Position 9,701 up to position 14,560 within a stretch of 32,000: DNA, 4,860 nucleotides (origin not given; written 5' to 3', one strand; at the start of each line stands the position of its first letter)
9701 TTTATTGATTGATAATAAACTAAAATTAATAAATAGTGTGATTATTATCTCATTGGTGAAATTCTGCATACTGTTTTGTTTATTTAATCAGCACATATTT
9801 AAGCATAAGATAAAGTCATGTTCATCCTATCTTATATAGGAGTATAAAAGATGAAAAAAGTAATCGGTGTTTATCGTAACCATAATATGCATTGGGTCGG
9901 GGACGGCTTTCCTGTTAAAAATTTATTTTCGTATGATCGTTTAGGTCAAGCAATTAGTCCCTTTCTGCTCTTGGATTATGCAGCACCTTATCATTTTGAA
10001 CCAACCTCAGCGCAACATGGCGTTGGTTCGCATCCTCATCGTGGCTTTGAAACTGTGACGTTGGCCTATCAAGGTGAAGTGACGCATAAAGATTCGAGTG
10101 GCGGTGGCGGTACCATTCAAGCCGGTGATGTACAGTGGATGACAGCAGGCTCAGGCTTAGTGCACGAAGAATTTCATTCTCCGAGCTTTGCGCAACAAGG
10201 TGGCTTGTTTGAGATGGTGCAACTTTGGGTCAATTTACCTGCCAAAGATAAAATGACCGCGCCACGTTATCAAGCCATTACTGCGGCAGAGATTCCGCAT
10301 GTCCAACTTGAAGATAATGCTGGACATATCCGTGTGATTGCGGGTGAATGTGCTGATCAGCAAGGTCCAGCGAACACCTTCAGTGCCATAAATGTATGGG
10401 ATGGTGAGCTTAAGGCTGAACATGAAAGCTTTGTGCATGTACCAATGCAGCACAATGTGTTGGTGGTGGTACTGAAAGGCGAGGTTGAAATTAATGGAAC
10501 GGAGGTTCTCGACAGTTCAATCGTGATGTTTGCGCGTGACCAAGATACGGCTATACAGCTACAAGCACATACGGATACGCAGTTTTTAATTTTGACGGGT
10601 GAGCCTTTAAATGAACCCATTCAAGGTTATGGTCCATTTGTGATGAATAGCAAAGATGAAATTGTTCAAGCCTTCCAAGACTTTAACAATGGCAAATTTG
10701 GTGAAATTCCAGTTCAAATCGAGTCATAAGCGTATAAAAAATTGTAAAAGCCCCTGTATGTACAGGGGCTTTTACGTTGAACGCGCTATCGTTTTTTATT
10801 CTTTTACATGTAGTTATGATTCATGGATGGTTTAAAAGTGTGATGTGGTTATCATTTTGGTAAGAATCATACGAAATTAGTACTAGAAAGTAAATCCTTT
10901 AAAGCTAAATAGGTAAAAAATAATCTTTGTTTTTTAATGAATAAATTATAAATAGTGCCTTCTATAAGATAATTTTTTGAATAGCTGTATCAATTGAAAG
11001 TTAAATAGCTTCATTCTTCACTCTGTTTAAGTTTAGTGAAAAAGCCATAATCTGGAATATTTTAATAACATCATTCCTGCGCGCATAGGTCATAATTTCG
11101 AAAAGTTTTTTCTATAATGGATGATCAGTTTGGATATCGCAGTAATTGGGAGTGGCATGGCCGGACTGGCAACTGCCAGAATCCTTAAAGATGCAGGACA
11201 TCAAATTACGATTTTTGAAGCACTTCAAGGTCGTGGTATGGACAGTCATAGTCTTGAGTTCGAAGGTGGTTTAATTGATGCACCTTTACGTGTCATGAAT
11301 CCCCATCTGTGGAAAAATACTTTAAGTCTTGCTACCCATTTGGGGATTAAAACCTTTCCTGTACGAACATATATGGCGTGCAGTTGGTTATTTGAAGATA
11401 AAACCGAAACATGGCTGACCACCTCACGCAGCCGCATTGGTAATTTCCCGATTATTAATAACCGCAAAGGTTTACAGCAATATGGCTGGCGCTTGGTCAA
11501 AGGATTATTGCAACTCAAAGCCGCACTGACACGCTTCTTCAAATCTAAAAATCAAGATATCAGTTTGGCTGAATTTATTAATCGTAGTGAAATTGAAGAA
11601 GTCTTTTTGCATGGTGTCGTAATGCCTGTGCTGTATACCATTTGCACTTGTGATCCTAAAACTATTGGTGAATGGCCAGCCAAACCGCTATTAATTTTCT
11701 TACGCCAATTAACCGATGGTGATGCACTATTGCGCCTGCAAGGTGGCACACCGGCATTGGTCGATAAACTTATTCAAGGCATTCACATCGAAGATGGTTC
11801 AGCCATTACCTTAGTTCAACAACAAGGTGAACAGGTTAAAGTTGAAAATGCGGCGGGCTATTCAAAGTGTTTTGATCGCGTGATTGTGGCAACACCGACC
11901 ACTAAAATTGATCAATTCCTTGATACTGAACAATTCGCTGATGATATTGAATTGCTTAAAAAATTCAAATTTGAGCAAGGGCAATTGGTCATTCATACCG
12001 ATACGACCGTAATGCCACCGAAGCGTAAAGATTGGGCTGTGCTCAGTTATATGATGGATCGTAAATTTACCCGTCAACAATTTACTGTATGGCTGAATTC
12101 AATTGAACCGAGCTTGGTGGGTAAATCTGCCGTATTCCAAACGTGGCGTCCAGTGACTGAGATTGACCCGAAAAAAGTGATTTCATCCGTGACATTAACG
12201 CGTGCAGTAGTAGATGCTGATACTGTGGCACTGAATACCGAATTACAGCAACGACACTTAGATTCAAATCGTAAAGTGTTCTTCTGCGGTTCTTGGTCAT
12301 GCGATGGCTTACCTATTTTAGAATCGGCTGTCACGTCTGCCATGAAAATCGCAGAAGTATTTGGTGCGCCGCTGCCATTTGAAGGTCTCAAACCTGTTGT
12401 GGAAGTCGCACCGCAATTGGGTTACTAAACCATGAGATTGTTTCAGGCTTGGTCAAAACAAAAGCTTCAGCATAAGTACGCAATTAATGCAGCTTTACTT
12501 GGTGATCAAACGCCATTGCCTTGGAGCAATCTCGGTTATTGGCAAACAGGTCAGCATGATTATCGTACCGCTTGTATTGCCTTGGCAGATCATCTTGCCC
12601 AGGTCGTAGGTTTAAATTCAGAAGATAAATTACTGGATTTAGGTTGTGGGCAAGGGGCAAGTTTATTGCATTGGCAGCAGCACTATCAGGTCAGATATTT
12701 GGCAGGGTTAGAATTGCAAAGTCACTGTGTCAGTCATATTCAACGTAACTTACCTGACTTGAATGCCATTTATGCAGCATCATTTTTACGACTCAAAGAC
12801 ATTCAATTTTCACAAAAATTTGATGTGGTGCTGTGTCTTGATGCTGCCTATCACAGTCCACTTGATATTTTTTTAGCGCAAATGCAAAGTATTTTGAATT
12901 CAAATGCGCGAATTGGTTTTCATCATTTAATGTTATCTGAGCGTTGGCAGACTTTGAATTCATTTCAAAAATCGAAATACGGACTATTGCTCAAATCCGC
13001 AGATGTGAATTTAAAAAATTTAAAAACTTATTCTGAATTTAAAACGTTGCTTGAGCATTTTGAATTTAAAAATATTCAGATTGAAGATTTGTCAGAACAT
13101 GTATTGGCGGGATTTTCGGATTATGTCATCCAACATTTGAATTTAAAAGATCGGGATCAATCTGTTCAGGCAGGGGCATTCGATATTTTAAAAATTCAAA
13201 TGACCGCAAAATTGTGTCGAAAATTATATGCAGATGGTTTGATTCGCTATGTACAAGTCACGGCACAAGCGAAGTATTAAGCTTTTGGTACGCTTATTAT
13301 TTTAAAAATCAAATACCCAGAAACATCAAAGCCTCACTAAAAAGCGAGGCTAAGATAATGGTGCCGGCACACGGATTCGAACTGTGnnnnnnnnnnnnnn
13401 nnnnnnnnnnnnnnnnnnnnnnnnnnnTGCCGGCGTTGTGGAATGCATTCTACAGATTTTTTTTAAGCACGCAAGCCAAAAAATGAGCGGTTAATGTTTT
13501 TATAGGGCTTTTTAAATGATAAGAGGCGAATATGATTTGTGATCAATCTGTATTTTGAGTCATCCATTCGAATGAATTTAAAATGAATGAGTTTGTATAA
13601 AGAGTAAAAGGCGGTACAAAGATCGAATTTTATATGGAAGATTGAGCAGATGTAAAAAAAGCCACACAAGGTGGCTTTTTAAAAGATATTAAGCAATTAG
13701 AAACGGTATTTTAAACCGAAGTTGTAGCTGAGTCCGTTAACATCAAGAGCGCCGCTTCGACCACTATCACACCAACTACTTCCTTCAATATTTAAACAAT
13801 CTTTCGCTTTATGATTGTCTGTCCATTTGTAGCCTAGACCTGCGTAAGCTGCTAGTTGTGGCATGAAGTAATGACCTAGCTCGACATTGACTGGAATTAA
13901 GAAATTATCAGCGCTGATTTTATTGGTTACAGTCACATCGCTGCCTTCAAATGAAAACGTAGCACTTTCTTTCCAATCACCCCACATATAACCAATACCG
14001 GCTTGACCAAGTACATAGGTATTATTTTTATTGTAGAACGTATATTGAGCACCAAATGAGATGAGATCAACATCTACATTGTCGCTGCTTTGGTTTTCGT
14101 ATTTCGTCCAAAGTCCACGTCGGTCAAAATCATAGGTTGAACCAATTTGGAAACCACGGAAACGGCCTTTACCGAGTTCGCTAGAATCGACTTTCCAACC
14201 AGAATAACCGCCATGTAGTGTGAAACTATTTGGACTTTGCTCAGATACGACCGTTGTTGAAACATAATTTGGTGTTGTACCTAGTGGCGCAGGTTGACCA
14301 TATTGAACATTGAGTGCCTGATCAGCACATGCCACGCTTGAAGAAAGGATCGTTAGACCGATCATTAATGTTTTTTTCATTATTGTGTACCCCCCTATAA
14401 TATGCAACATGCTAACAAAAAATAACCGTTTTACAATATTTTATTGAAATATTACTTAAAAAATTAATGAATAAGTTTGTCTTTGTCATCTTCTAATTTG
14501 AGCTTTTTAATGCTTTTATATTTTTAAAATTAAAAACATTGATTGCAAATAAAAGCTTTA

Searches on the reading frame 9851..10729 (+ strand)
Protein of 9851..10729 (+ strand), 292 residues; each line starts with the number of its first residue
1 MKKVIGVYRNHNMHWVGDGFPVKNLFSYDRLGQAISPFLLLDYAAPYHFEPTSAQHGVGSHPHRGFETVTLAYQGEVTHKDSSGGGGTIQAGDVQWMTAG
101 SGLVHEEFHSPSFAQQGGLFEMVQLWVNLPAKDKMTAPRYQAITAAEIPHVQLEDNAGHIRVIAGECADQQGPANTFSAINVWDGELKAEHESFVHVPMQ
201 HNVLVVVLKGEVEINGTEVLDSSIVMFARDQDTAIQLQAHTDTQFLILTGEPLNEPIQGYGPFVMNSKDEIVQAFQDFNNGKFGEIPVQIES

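Call 14: search_protein_families(library=pfam, proteins=[window:9851-10729:+], max_evalue=0.01)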
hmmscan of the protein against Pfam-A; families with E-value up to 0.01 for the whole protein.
window:9851-10729:+ (292 aa): 4 families
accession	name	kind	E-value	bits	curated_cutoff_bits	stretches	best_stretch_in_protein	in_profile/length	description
PF02678.22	Pirin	-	5e-31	107.4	26.1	1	23-127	5-108/108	Pirin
PF05726.19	Pirin_C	-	1.4e-28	99.7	27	1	182-284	1-103/103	Pirin C-terminal cupin domain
PF16573.10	CLP1_N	-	0.00019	21.9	22.3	1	186-235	1-50/92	N-terminal beta-sandwich domain of polyadenylation factor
PF17954.7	Pirin_C_2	-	0.00036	21.1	22.9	1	175-248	13-84/86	Quercetinase C-terminal cupin domain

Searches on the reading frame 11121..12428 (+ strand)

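Call 14: search_protein_families(library=pfam, proteins=[window:11121-12428:+], max_evalue=0.01)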
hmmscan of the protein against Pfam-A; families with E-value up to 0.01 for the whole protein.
window:11121-12428:+ (435 aa): 7 families
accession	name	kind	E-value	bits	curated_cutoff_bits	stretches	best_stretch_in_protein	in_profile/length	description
PF01593.30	Amino_oxidase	-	1.8e-15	57.6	19.8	1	13-271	1-263/443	Flavin containing amine oxidoreductase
PF13450.12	NAD_binding_8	-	1e-08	35.8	21.9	1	8-61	1-54/68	NAD(P)-binding Rossmann-like domain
PF01266.30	DAO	-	5.8e-07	29.8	27.9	1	5-36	1-32/353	FAD dependent oxidoreductase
PF07992.20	Pyr_redox_2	-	2.8e-06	27.4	26.1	1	5-36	2-31/291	Pyridine nucleotide-disulphide oxidoreductase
PF00890.30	FAD_binding_2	-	5e-06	26.4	20.4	1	5-57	1-50/414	FAD binding domain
PF01494.25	FAD_binding_3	-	0.0059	16.3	22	1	5-38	3-36/349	FAD binding domain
PF03721.20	UDPG_MGDP_dh_N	-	0.0072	16.3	27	0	6-31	3-28/187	UDP-glucose/GDP-mannose dehydrogenase family, NAD binding domain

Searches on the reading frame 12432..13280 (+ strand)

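Call 14: search_protein_families(library=pfam, proteins=[window:12432-13280:+], max_evalue=0.01)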
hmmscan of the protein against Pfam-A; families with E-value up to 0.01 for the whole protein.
window:12432-13280:+ (282 aa): 8 families
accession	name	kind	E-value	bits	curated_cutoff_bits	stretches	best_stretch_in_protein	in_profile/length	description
PF08242.18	Methyltransf_12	-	7.2e-08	33.5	30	1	68-160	1-97/98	Methyltransferase domain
PF13649.12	Methyltransf_25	-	2e-07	32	27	1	68-156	2-94/97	Methyltransferase domain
PF02353.26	CMAS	-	1.3e-06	28.4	27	1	36-174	35-175/273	Mycolic acid cyclopropane synthetase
PF13847.12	Methyltransf_31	-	1.7e-06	28.2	27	1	62-166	2-112/145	Methyltransferase domain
PF08241.18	Methyltransf_11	-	4.4e-06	27.7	21.2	1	68-159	1-91/95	Methyltransferase domain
PF13489.12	Methyltransf_23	-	4.6e-06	26.9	27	1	45-216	6-163/164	Methyltransferase domain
PF06325.19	PrmA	-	0.0016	18.5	22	1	39-177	142-271/296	Ribosomal protein L11 methyltransferase (PrmA)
PF07021.18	MetW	-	0.0017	18.5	21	1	63-105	13-55/193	Methionine biosynthesis protein MetW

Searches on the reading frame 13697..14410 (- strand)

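Call 7: search_protein_families(library=ncbifam, proteins=[window:13697-14410:-], max_evalue=0.01)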
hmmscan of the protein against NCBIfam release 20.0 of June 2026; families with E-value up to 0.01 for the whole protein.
window:13697-14410:- (237 aa): 0 families

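Call 14: search_protein_families(library=pfam, proteins=[window:13697-14410:-], max_evalue=0.01)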
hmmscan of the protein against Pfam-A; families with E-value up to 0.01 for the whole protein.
window:13697-14410:- (237 aa): 1 family
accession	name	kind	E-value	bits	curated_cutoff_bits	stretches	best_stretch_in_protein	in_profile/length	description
PF13505.12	OMP_b-brl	-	0.00013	22.6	28.7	1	57-237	16-175/175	Outer membrane protein beta-barrel domain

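Call 104: search_protein_families(library=padloc, proteins=[window:13697-14410:-], max_evalue=0.001)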
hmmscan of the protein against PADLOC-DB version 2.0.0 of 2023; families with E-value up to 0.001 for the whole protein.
window:13697-14410:- (237 aa): 0 families
